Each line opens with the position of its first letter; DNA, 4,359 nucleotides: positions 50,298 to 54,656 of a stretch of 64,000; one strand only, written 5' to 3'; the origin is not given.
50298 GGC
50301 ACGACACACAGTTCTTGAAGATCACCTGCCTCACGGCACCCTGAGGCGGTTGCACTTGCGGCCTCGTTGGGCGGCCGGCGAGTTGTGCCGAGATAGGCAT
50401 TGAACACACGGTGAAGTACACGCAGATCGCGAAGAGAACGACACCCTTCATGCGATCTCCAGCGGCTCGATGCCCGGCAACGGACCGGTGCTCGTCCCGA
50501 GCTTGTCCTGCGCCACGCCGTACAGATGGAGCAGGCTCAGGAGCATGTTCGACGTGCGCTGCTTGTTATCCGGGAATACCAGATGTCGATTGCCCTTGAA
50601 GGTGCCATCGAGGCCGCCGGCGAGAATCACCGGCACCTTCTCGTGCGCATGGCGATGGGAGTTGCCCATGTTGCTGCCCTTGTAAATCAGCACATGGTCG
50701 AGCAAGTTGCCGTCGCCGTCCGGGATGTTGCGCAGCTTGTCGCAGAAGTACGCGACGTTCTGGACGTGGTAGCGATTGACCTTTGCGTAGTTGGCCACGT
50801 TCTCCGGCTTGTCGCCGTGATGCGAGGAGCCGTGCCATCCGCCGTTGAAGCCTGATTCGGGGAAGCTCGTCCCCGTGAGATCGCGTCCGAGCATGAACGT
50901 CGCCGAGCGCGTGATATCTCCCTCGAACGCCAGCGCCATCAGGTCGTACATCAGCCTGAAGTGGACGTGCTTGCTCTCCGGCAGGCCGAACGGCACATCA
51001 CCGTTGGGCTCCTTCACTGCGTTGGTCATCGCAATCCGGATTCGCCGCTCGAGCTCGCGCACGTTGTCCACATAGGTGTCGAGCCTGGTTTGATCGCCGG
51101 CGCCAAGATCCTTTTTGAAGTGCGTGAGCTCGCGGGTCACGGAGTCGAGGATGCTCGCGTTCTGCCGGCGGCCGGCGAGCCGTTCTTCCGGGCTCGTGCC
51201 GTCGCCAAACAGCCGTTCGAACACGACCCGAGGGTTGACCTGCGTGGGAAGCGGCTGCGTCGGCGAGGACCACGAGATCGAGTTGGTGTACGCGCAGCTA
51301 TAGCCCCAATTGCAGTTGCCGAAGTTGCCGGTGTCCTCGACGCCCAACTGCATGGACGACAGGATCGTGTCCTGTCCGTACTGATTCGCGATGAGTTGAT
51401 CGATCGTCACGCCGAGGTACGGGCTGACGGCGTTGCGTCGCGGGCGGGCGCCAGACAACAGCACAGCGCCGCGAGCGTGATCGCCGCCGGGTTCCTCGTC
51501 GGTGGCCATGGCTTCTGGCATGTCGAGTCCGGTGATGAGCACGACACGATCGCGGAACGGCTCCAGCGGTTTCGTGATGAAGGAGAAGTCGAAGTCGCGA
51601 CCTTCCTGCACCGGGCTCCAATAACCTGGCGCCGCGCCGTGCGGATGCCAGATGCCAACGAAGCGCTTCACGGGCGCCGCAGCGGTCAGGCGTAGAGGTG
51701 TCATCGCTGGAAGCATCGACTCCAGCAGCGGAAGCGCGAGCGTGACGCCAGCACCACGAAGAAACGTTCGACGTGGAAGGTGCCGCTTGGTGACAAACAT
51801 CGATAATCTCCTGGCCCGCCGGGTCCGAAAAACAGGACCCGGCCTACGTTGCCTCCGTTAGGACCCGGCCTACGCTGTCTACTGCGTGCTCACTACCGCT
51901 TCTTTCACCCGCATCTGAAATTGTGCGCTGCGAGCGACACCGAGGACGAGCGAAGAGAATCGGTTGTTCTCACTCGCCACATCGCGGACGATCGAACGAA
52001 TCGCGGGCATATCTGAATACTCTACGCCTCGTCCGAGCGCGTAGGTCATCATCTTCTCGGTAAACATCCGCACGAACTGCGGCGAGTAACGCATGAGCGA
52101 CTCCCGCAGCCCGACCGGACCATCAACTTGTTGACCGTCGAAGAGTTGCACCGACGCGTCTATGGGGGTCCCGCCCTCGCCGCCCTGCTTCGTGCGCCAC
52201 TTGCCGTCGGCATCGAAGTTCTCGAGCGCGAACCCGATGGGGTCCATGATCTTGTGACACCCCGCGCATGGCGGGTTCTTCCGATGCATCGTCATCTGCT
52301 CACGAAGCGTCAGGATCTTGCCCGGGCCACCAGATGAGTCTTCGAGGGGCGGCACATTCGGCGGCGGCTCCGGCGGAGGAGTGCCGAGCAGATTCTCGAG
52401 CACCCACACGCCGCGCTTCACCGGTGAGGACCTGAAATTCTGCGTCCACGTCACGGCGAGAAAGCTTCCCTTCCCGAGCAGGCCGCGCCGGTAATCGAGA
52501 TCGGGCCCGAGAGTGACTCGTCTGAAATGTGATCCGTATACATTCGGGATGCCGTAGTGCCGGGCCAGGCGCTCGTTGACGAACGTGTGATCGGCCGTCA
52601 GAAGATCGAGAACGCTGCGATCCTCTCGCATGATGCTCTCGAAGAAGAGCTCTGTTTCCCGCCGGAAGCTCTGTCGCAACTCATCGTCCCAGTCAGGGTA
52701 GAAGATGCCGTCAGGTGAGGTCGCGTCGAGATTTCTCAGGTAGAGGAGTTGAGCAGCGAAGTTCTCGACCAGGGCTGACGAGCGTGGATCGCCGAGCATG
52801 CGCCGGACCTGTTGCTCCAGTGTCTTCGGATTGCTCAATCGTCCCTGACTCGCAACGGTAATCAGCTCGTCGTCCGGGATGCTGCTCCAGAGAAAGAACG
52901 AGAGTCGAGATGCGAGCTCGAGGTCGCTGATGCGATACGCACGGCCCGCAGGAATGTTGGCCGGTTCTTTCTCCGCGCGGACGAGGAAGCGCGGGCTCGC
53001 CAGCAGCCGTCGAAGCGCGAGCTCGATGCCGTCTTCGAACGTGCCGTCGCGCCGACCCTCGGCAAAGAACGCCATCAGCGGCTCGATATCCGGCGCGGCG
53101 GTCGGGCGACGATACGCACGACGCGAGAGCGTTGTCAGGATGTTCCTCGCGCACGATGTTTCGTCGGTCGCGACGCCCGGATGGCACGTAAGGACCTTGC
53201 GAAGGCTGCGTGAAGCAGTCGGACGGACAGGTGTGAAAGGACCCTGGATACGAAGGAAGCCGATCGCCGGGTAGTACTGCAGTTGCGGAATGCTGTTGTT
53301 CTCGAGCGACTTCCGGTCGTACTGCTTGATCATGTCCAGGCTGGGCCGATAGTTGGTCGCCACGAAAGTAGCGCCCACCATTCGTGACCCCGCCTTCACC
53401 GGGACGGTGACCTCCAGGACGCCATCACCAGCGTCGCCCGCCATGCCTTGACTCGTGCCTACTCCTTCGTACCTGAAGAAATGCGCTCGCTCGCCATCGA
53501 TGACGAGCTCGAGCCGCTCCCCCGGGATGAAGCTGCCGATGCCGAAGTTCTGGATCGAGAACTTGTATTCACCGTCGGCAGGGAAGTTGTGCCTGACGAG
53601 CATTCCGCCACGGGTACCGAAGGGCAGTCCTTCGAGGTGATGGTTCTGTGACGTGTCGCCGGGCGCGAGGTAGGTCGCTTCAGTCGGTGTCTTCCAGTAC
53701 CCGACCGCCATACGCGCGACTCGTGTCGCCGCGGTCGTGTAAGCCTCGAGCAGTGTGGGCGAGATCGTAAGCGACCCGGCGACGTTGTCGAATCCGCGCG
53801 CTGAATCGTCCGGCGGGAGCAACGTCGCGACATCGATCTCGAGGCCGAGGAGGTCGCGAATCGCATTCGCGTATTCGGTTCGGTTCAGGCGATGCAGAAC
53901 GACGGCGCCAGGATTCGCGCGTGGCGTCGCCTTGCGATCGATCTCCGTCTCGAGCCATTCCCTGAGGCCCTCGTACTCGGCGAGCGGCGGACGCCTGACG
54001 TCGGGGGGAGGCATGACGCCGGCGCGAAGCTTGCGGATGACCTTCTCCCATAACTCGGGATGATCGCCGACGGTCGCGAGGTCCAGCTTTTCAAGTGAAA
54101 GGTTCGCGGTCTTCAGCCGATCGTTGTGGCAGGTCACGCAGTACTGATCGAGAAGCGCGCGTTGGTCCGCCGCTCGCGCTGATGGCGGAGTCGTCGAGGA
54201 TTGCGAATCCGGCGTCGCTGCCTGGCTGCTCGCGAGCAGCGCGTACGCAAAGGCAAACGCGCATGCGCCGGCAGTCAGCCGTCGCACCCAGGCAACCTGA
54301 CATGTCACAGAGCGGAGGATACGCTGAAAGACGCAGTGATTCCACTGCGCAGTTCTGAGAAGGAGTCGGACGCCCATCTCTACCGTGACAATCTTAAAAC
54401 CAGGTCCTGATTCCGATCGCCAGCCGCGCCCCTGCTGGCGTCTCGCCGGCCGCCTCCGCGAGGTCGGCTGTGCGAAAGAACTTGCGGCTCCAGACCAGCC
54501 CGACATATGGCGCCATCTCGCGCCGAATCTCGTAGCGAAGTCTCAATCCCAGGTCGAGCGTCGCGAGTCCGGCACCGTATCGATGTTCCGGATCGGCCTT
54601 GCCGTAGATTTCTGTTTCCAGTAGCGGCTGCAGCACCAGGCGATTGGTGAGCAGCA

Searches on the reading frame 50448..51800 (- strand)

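Call 59: search_protein_families(library=pfam, proteins=[window:50448-51800:-], max_evalue=0.0001)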
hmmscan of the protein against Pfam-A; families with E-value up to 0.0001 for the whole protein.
window:50448-51800:- (450 aa): 1 family
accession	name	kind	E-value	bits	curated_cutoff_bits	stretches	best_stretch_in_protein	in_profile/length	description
PF07586.16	HXXSHH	-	5e-83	279.6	30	1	46-350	1-307/307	Protein of unknown function (DUF1552)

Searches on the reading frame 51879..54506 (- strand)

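Call 59: search_protein_families(library=pfam, proteins=[window:51879-54506:-], max_evalue=0.0001)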
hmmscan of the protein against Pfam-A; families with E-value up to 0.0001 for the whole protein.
window:51879-54506:- (875 aa): 6 families
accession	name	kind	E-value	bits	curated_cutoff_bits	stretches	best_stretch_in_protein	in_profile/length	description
PF07631.16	PSD4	-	1.5e-46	158.4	23.3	1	526-653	1-128/128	Protein of unknown function (DUF1592)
PF07627.16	PSCyt3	-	3.9e-35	120.5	27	1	673-773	1-97/98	Protein of unknown function (DUF1588)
PF07626.16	PSD3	-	1.2e-23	83.8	23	1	206-268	2-64/65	Protein of unknown function (DUF1587)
PF07624.16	PSD2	-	2.6e-22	78.7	25.8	1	790-863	1-74/74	Protein of unknown function (DUF1585)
PF07637.16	PSD5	-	3.2e-17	63.1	34.2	1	452-512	1-62/62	Protein of unknown function (DUF1595)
PF07635.16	PSCyt1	-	1.2e-05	26.3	22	1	123-169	1-59/59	Planctomycete cytochrome C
